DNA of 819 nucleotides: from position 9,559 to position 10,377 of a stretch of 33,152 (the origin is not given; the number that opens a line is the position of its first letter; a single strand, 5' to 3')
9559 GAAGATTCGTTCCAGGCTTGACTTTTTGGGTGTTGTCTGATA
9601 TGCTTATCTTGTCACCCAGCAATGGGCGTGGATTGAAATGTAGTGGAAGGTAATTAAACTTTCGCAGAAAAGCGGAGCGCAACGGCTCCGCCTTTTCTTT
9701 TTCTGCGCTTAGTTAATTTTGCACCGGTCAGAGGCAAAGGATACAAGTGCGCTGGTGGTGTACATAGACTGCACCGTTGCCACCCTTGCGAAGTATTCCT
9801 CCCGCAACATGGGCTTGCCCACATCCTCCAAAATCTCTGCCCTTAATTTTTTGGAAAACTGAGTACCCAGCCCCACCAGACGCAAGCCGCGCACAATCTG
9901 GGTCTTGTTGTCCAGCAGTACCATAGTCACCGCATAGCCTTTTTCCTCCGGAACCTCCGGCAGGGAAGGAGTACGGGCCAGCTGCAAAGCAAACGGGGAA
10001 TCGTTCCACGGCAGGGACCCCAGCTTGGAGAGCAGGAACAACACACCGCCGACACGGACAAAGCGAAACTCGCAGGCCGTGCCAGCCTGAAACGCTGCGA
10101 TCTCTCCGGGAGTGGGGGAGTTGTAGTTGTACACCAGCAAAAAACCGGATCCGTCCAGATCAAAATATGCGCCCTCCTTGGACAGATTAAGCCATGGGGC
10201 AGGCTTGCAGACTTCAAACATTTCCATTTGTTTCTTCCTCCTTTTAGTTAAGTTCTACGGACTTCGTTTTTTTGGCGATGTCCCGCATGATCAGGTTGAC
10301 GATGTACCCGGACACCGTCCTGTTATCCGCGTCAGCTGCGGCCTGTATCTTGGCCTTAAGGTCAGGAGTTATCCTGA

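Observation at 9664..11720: Autonomous five-gene cassette between lysis genes and attP: candidate uncharacterised prophage-expressed system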

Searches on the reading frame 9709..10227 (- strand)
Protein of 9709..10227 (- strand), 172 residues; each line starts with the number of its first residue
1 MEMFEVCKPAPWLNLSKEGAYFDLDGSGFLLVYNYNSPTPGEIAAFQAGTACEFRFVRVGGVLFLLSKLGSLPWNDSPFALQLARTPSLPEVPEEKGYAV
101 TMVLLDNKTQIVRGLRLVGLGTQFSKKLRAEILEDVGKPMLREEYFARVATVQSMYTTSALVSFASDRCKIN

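Call 3: search_protein_families(library=pfam, proteins=[window:9709-10227:-], max_evalue=1)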
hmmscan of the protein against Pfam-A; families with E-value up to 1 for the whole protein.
window:9709-10227:- (172 aa): 0 families

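Call 4: search_protein_families(library=phrogs, proteins=[window:9709-10227:-], max_evalue=1)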
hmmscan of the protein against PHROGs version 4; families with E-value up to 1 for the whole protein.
window:9709-10227:- (172 aa): 1 family
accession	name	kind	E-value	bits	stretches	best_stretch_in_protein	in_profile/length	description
phrog_12389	-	unknown function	3.5e-19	70.1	1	15-161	15-164/173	-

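Call 5: search_protein_families(library=padloc, proteins=[window:9709-10227:-], max_evalue=1)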
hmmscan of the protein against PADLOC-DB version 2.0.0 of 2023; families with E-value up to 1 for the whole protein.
window:9709-10227:- (172 aa): 0 families

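Call 6: search_protein_families(library=ncbifam, proteins=[window:9709-10227:-], max_evalue=1)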
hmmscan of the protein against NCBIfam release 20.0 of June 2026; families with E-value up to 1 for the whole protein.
window:9709-10227:- (172 aa): 0 families

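Call 11: search_dna_similar(query=window:9709-10227:-, collection=phages, mode=protein, max_rows=30, max_evalue=0.001)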
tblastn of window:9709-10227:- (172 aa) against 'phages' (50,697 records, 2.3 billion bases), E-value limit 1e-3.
Records with a match: 5; places in all: 5; records where one place covers at least 80% of the query: 5.
Best place of each record, by identity: <60% 5.
By first word of the organism name: Leptospira 3; Bacteriophage 1; Clostridioides 1.
By host as written in the record: Homo sapiens 2; - 1; Leptospira inadai M34/99 serogroup Lyme 1; Clostridioides sp. ES-S-0107-01 1.
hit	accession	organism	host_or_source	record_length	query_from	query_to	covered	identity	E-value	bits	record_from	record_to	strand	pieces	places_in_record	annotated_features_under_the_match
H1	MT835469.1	Bacteriophage sp.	human fecal samples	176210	18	171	90%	32.9%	3e-21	95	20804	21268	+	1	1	record has no annotation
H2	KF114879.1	Leptospira phage vB_LbrZ_5399-LE1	Homo sapiens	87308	1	159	92%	28.3%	6e-7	54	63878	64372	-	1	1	hypothetical protein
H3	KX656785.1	Leptospira phage Lin_34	Leptospira inadai M34/99 serogroup Lyme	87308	1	159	92%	28.3%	6e-7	54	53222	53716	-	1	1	record has no annotation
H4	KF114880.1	Leptospira phage vB_LinZ_10-LE1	Homo sapiens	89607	1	159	92%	28.3%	6e-7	54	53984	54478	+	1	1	hypothetical protein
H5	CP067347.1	Clostridioides phage ES-S-0107-01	Clostridioides sp. ES-S-0107-01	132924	27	165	81%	24.3%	3e-8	58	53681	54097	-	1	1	record has no annotation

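Call 13: find_homologous_proteins(query=window:9709-10227:-)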
Query window:9709-10227:- (172 aa): 5 proteins with E <= 0.001 among 118 candidates.
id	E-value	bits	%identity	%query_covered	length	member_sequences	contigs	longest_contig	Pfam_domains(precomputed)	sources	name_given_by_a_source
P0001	1.3e-102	358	95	100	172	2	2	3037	-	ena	-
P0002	2.2e-99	348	92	100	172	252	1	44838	-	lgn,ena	-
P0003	5.3e-97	340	91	100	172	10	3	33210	-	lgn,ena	-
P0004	5.1e-49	184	70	74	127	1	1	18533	-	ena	-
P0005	3.4e-16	77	95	24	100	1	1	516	-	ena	-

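Call 21: search_solved_structures(query=window:9709-10227:-, max_evalue=10)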
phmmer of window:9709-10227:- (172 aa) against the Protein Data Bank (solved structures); distinct sequences matched with E-value up to 10: 0.

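Call 24: find_encoding_contigs(protein=P0002, flank=8000, max_places=4)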
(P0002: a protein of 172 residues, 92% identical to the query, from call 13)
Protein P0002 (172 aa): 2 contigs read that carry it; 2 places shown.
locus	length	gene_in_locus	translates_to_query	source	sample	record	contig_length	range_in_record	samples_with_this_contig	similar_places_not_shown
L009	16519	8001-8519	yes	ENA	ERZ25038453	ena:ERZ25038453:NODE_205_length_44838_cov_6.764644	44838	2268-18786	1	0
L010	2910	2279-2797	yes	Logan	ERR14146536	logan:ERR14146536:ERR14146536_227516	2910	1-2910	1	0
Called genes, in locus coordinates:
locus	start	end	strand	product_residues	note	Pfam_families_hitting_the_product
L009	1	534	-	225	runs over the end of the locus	PF04233:Phage_Mu_F (weak)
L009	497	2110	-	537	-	PF05133:SPP1_portal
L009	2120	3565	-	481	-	PF04466:Terminase_3, PF17288:Terminase_3C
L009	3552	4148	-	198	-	-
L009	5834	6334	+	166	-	PF22147:AcrIC5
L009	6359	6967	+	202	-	-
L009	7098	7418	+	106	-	-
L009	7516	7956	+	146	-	-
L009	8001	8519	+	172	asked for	-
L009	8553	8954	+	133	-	-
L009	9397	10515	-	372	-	PF00589:Phage_integrase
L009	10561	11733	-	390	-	PF07553:Lipoprotein_Ltp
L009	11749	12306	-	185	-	PF13560:HTH_31 (faint), PF01381:HTH_3 (weak)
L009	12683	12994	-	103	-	PF01381:HTH_3, PF12844:HTH_19 (weak), PF13443:HTH_26 (weak), PF13560:HTH_31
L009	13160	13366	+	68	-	-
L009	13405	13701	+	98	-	-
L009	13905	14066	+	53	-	-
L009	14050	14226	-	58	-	-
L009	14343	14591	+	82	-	-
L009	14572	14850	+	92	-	-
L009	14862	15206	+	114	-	-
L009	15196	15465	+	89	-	PF12728:HTH_17 (weak)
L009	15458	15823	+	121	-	-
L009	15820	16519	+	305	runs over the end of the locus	PF13479:AAA_24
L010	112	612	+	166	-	PF22147:AcrIC5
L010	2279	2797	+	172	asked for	-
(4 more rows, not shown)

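Call 26: search_protein_representatives(protein=window:9709-10227:-)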
Query: 172 residues. Proteins with E-value up to 0.001 (for the whole library): 1017; up to 1e-10: 334; up to 1e-30: 6. The best 150 are listed.
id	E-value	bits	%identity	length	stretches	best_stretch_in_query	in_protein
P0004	1.6e-49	183.9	97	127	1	1-86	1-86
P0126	4.5e-47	176.0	51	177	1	4-171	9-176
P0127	9.5e-43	161.9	46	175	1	2-171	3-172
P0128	7.6e-42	159.0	46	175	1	9-171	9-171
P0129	2.3e-32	128.1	41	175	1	21-162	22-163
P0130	8.2e-31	123.1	41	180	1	4-170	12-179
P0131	3.5e-30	121.0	40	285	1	12-171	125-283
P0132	7.3e-30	120.0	40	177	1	7-171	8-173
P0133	2.4e-28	115.1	36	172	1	1-169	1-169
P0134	3.1e-28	114.7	40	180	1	8-171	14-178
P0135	1.2e-27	112.8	42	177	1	15-170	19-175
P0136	3.8e-27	111.2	39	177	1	4-171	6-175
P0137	1.0e-26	109.8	41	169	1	16-170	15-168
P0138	7.5e-26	107.0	39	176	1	15-171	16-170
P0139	1.4e-25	106.1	36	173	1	5-171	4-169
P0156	2.2e-22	95.7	35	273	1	2-170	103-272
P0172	3.6e-20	88.5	34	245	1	1-171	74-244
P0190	2.0e-19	86.1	35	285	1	16-163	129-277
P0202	8.3e-19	84.1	31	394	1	4-172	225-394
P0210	2.7e-18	82.4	34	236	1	3-170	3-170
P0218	1.1e-17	80.4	33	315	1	16-166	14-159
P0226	3.2e-17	78.9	33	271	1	11-166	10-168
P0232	8.5e-17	77.5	29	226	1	19-172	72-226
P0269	1.9e-15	73.1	33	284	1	5-170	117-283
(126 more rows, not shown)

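Call 27: search_protein_families(library=pfam, proteins=[P0131, P0156, P0202, P0218, P0226, P0190, P0269, P0172, P0210, P0232], max_evalue=0.01)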
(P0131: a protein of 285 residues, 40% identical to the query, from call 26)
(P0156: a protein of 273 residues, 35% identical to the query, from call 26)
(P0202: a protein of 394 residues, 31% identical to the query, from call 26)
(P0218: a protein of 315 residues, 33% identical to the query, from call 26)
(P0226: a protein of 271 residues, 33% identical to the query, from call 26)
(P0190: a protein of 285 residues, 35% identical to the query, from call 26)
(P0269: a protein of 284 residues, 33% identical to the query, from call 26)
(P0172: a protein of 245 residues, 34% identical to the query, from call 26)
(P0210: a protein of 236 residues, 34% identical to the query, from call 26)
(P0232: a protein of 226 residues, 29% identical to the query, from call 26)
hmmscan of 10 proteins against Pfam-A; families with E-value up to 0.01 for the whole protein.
P0131 (285 aa): 0 families

P0156 (273 aa): 0 families

P0202 (394 aa): 0 families

P0218 (315 aa): 0 families

P0226 (271 aa): 0 families

P0190 (285 aa): 0 families

P0269 (284 aa): 0 families

P0172 (245 aa): 1 family
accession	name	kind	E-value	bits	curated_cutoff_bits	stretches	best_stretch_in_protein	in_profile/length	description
PF20038.5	HTH_59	-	1e-05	25.9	27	1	13-68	8-62/66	Helix-turn-helix domain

P0210 (236 aa): 2 families
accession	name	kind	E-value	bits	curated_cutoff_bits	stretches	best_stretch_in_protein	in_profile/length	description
PF20038.5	HTH_59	-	2e-14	53.7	27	1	178-235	4-65/66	Helix-turn-helix domain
PF12728.13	HTH_17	-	0.00015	22.4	27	1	182-227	2-43/51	Helix-turn-helix domain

P0232 (226 aa): 0 families

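Call 28: search_protein_families(library=pfam, proteins=[L009:5834-6334:+, L009:6359-6967:+, L009:7098-7418:+, L009:7516-7956:+, L009:8553-8954:+], max_evalue=0.1)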
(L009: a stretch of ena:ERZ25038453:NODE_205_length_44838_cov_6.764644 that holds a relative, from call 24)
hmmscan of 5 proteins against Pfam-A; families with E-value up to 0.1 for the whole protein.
L009:5834-6334:+ (166 aa): 1 family
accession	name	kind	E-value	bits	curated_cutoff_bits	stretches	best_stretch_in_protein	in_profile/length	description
PF22147.1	AcrIC5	-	4.5e-19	68.8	27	1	111-163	1-53/53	Anti-CRISPR protein AcrIC5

L009:6359-6967:+ (202 aa): 0 families

L009:7098-7418:+ (106 aa): 0 families

L009:7516-7956:+ (146 aa): 0 families

L009:8553-8954:+ (133 aa): 0 families

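Call 33: search_solved_structures(query=A1, max_evalue=10)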
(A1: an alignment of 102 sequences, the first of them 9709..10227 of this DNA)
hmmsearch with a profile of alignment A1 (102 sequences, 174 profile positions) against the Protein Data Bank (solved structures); distinct sequences matched with E-value up to 10: 5.
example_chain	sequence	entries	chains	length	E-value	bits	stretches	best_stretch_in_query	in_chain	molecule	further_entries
4ww3_A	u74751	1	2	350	0.59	12.6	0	23-84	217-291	Rhodopsin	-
2zvv_A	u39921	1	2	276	0.6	12.5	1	10-49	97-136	Proliferating cellular nuclear antigen 1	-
2ziy_A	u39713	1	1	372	0.7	12.3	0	23-84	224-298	Rhodopsin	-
6o09_C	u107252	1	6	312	0.73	12.3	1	10-49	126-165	Proliferating cellular nuclear antigen 1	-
2z73_A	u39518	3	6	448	1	11.8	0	23-84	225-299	Rhodopsin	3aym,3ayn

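Call 44: predict_structure(alignment_id=A1)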
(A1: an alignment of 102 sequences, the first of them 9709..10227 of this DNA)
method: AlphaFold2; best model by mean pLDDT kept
length: 172 residues; sequences in the alignment: 102
mean_pLDDT: 95.3   pTM: 0.89
mean pLDDT of the five models: 95.3, 94.9, 94.0, 93.7, 92.7
residues with pLDDT >= 90: 154; 70-90: 17; 50-70: 1; < 50: 0
segments of 3 or more residues with pLDDT < 50: none
pLDDT, mean of each block of 10 residues (from residue 1): 89 90 92 98 97 98 98 97 88 96 96 97 98 94 97 98 98 93
secondary structure, 60 per line:
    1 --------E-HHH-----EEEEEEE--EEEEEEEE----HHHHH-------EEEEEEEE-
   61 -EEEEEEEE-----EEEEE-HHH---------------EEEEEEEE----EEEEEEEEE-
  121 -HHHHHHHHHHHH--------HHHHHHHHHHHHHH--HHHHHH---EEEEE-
elements in order: E19-25 E28-35 H40-44 E52-59 E62-69 E75-79 E99-106 E111-119 H122-133 H142-155 H158-163 E167-171

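Call 48: fold_search(model_id=the predicted structure, library=pdb)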
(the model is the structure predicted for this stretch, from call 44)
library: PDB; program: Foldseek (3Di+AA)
matches with E <= 10: 536; with E <= 0.001: 0
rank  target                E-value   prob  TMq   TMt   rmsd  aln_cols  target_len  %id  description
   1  7dna_I                8.8e-02  0.14  0.22  0.20  12.5       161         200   10  Photocleavable Fluorescent Protein in green and red form (released 2021-01-27)
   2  3j16_F                8.8e-02  0.06  0.13  0.12  20.0       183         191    9  Models of ribosome-bound Dom34p and Rli1p and their ribosomal binding partners (released 2012-02-22)
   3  6ylg_H                1.4e-01  0.04  0.13  0.12  19.1       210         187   10  Rix1-Rea1 pre-60S particle - 60S core, body 1 (rigid body refinement) (released 2020-07-29)
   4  7dna_K                2.0e-01  0.10  0.21  0.18  10.5       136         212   10  Photocleavable Fluorescent Protein in green and red form (released 2021-01-27)
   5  8wkd_A                2.8e-01  0.06  0.13  0.12  16.2       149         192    9  Connectase T1A C192S mutant from Methanocaldococcus mazei with peptide substrate (released 2025-01-15)
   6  4bae_A                3.0e-01  0.07  0.15  0.14  17.5       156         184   10  Optimisation of pyrroleamides as mycobacterial GyrB ATPase inhibitors: Structure Activity Relationship and in vivo eff (released 2013-10-30)
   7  5j5q_C                3.0e-01  0.02  0.11  0.06  17.9       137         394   12  AMP-PNP-stabilized ATPase domain of topoisomerase IV from Streptococcus pneumoniae, complex type II (released 2017-07-26)
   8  6y8l_B                3.6e-01  0.02  0.09  0.09  16.7       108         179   12  Mycobacterium thermoresistibile GyrB21 in complex with novobiocin (released 2020-08-12)
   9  5exc_aa               4.0e-01  0.06  0.17  0.17   9.2       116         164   12  Photoconverted red fluorescent protein DendRFP (released 2016-08-03)
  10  4bae_B                4.5e-01  0.07  0.15  0.14  15.6       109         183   13  Optimisation of pyrroleamides as mycobacterial GyrB ATPase inhibitors: Structure Activity Relationship and in vivo eff (released 2013-10-30)
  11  4bae_D                5.0e-01  0.07  0.15  0.14  15.1       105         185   13  Optimisation of pyrroleamides as mycobacterial GyrB ATPase inhibitors: Structure Activity Relationship and in vivo eff (released 2013-10-30)
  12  6aiy                  5.7e-01  0.06  0.13  0.08  17.5       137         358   11  Crystal structure of DXO (E234A mutant) in complex with adenosine 3', 5' bisphosphate and two magnesium ions (released 2018-10-17)
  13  6y8n_B                6.0e-01  0.03  0.13  0.12  16.0       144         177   11  Mycobacterium thermoresistibile GyrB21 in complex with Redx03863 (released 2020-08-12)
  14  4b6c_A                6.4e-01  0.03  0.13  0.13  15.7       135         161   10  Structure of the M. smegmatis GyrB ATPase domain in complex with an aminopyrazinamide (released 2013-01-23)
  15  5z9l_B                6.4e-01  0.02  0.10  0.10  15.9       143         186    8  Bacterial GyrB ATPase domain in complex with a chemical fragment (released 2018-12-12)
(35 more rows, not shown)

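Call 52: search_dna_similar(query=window:9709-10227:-, collection=plasmids, mode=protein, max_rows=30, max_evalue=0.001)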
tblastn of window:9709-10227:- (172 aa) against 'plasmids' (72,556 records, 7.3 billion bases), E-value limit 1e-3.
Records with a match: 6; places in all: 6; records where one place covers at least 80% of the query: 5.
Best place of each record, by identity: <60% 6.
By first word of the organism name: Clostridioides 4; Methylibium 1; Oscillibacter 1.
By predicted mobility (MOB-suite, as given by PLSDB): non-mobilizable 4; conjugative 2.
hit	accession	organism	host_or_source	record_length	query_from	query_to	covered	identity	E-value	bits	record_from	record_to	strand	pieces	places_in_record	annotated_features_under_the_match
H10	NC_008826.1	Methylibium petroleiphilum PM1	-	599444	30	171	83%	28.9%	8e-5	49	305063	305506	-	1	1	hypothetical protein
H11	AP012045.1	Oscillibacter valericigenes Sjm18-20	-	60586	11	161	88%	25.8%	8e-13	72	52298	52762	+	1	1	hypothetical protein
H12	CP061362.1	Clostridioides sp. ES-W-0016-02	water,pond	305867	24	156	77%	27.3%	3e-6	53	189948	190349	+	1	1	hypothetical protein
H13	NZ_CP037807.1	Clostridioides difficile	Homo sapiens,feces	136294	19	158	81%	25.5%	2e-8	59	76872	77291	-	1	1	hypothetical protein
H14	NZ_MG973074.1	Clostridioides difficile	hospital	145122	18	165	86%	22.8%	6e-8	58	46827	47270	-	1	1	hypothetical protein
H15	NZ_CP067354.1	Clostridioides sp. ES-S-0173-01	soil,soil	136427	19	158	81%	24.1%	7e-7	55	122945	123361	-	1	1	hypothetical protein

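Call 54: get_annotated_region(hit=H2, flank=6000)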
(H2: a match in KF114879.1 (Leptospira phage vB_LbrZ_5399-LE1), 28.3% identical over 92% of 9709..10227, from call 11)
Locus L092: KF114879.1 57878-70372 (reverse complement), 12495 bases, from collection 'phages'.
description: Leptospira phage LbrZ_5399, complete genome.
organism: Leptospira phage vB_LbrZ_5399-LE1 (NCBI taxid 1334245)
taxonomy: Viruses; Duplodnaviria; Heunggongvirae; Uroviricota; Caudoviricetes
host: Homo sapiens; source: -; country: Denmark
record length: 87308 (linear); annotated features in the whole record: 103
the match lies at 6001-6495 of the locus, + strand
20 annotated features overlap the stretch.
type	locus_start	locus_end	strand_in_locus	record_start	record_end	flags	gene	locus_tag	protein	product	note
CDS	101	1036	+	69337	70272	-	-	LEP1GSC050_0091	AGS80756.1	hypothetical protein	-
CDS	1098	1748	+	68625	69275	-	-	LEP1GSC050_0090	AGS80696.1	hypothetical protein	-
CDS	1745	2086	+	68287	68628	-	-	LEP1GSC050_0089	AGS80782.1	hypothetical protein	-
CDS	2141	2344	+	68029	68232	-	-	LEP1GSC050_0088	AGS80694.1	hypothetical protein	identified by glimmer; putative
CDS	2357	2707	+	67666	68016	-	-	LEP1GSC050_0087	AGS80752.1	putative lipoprotein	-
CDS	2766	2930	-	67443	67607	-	-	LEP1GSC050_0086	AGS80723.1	hypothetical protein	identified by glimmer; putative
CDS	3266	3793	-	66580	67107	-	-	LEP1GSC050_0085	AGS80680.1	membrane protein, PF10097 family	-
CDS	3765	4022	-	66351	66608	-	-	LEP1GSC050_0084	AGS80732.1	hypothetical protein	-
CDS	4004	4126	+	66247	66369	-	-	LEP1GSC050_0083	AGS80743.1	hypothetical protein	identified by glimmer; putative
CDS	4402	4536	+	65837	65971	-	-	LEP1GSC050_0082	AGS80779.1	hypothetical protein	identified by glimmer; putative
CDS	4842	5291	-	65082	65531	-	-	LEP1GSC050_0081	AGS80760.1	hypothetical protein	identified by glimmer; putative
CDS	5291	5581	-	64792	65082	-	-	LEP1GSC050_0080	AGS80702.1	putative toxin-antitoxin system, toxin component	-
CDS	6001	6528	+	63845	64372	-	-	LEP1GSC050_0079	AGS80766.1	hypothetical protein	-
CDS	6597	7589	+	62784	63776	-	-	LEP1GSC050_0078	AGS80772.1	hypothetical protein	-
CDS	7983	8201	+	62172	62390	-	-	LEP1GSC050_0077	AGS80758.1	DNA-binding helix-turn-helix protein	-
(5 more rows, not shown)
